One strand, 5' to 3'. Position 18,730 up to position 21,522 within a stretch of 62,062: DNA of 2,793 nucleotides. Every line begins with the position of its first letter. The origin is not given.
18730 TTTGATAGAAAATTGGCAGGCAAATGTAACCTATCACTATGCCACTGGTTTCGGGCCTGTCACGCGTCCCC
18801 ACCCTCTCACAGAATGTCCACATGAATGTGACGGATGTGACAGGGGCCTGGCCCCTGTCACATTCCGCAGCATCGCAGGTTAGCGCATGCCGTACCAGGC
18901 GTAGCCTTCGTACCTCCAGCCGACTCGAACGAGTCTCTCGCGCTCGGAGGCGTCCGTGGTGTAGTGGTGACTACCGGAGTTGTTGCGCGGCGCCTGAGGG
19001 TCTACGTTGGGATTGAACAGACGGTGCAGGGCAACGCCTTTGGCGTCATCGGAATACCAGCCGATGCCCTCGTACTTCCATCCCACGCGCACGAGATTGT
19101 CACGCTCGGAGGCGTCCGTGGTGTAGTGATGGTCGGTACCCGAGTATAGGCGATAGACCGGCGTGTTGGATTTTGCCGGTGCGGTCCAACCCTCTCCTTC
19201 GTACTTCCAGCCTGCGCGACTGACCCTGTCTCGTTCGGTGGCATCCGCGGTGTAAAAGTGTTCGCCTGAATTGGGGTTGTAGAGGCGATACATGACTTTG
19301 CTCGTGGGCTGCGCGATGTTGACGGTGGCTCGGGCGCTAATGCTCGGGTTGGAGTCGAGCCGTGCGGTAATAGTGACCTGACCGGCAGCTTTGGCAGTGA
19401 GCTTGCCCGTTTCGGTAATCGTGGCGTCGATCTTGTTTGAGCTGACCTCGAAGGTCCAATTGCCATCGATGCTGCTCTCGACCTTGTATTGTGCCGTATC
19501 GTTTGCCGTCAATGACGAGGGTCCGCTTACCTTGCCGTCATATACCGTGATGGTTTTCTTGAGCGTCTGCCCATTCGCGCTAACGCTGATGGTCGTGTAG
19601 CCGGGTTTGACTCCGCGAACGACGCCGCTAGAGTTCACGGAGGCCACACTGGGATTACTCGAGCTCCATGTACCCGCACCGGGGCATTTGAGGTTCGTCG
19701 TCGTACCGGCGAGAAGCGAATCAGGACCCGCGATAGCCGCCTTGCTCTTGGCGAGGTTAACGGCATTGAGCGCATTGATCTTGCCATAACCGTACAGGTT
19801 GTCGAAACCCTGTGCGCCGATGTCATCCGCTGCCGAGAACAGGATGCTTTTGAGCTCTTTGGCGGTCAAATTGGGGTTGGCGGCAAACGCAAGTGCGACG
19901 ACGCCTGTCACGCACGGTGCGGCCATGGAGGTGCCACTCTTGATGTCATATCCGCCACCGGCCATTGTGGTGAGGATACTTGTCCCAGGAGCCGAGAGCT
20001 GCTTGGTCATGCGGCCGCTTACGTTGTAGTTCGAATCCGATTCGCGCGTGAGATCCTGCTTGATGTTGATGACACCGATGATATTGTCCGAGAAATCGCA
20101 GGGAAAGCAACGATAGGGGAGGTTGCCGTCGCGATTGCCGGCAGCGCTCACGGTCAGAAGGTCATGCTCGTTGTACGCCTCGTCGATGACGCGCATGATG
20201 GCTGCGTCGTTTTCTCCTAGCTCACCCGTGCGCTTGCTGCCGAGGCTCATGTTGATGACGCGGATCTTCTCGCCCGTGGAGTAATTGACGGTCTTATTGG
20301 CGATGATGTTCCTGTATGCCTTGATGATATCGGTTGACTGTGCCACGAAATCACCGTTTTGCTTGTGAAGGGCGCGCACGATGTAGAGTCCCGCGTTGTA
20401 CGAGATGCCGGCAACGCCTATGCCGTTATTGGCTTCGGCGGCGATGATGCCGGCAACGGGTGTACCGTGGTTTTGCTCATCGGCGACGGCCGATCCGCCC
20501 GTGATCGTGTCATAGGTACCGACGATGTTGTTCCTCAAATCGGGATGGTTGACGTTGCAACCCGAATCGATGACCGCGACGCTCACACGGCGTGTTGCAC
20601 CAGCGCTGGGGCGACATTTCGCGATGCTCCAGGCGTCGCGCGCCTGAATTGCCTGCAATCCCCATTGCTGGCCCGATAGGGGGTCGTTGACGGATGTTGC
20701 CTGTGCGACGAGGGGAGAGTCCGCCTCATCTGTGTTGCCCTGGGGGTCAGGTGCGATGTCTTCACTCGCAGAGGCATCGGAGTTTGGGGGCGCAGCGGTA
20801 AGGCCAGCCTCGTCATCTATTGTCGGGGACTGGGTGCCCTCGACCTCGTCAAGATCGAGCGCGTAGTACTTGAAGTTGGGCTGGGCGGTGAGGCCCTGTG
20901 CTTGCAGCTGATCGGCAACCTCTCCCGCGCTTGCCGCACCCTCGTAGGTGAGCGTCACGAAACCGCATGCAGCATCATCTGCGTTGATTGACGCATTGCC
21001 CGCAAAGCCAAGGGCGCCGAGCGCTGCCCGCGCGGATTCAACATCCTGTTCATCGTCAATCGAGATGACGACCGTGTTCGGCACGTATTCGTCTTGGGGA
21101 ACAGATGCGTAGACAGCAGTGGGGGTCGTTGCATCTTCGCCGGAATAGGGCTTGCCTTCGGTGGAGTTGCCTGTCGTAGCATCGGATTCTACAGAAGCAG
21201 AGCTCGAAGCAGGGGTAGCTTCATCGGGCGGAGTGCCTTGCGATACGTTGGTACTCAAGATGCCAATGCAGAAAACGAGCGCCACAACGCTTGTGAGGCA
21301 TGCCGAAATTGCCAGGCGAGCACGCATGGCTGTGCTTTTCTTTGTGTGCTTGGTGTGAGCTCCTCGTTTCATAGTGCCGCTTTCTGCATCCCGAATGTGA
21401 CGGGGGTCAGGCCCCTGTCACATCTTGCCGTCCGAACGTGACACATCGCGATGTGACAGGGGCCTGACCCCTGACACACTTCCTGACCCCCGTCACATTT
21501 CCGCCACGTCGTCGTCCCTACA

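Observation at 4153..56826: Family of 29-nt palindromes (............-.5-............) at six gene 3' ends: a REP-like element family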

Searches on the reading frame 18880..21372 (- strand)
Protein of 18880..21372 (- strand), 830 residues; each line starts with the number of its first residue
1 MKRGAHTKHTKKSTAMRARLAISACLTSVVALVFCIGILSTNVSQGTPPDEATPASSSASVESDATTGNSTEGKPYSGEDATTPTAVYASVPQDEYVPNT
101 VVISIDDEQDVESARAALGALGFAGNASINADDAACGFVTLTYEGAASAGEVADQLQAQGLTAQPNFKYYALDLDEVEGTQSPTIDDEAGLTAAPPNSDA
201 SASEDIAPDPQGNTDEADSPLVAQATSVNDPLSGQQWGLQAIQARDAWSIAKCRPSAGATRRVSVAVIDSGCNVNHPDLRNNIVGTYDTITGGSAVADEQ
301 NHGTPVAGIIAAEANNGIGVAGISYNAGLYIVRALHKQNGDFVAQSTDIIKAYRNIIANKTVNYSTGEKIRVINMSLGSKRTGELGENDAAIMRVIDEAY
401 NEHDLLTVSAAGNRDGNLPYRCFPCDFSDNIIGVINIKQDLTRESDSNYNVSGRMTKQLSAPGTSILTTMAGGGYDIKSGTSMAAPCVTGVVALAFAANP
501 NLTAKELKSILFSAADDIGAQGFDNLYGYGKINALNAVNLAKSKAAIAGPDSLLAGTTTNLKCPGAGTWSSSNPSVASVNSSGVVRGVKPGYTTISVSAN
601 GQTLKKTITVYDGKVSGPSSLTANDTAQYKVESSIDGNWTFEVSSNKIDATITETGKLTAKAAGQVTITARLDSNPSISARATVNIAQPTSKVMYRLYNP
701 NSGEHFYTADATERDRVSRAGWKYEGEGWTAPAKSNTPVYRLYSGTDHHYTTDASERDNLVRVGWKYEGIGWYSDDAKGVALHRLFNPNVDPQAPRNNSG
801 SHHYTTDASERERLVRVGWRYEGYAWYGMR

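Call 13: search_protein_families(library=pfam, proteins=[window:18880-21372:-])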
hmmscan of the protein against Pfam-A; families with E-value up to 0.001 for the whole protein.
window:18880-21372:- (830 aa): 3 families
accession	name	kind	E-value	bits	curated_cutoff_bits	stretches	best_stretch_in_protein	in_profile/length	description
PF00082.27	Peptidase_S8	-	2.1e-48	165.5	21.8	1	262-530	3-288/288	Subtilase family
PF18885.6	DUF5648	-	2.8e-46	157.5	25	1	694-828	2-133/134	Domain of unknown function (DUF5648)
PF02368.24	Big_2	-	4.1e-13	49.5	22.8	2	565-610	34-79/79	Bacterial Ig-like domain (group 2)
